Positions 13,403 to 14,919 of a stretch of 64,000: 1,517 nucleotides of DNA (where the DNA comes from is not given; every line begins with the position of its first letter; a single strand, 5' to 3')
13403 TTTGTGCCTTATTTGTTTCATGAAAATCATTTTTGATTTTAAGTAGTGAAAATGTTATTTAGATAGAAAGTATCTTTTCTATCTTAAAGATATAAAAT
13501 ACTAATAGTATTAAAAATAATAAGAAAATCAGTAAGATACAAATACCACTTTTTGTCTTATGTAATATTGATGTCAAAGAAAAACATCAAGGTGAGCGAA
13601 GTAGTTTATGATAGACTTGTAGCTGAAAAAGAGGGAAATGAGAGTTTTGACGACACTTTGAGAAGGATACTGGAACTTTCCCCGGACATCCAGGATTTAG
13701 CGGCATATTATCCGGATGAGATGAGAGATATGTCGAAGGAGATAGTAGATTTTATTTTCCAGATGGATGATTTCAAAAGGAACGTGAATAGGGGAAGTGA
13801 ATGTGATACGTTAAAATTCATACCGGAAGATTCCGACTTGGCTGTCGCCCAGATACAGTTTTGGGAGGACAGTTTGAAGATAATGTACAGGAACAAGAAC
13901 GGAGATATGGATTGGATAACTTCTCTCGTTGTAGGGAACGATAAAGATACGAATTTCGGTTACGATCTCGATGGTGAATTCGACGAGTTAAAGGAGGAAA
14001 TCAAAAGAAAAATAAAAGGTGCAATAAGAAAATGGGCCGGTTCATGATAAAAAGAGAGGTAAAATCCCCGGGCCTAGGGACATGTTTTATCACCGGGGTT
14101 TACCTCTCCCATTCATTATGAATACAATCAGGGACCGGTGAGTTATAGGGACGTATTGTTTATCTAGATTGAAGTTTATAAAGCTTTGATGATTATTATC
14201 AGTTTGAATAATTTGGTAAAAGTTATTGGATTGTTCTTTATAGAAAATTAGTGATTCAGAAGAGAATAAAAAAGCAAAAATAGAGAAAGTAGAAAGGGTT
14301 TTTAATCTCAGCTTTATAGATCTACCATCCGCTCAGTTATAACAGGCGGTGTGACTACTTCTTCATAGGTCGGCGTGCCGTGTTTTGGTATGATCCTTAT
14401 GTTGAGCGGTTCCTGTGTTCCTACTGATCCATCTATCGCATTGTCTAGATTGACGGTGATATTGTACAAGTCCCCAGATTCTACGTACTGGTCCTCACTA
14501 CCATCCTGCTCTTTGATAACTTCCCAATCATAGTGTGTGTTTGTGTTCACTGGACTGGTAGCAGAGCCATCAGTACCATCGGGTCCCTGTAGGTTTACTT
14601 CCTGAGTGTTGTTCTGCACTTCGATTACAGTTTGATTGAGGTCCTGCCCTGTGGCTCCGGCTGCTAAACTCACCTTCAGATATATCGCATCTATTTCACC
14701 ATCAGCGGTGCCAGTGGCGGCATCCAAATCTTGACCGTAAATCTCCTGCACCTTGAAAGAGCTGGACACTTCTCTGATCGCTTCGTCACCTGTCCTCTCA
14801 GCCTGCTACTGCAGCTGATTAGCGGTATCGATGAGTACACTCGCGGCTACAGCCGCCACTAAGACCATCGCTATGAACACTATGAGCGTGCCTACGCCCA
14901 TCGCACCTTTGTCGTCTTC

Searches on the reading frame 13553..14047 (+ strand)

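Call 57: search_protein_families(library=pfam, proteins=[window:13553-14047:+], max_evalue=0.0001)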
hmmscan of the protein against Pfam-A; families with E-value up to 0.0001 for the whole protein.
window:13553-14047:+ (164 aa): 1 family
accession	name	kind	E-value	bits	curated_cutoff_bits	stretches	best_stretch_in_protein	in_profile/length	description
PF02697.20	VAPB_antitox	-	3.9e-08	34.4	27.9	1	10-43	1-34/69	Putative antitoxin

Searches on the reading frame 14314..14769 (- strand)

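Call 57: search_protein_families(library=pfam, proteins=[window:14314-14769:-], max_evalue=0.0001)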
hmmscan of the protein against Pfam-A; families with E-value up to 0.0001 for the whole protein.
window:14314-14769:- (151 aa): 1 family
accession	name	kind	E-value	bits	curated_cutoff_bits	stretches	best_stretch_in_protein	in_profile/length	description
PF01917.21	Arch_flagellin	-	1.8e-09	38.6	29.5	1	2-134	48-158/162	Archaebacterial flagellin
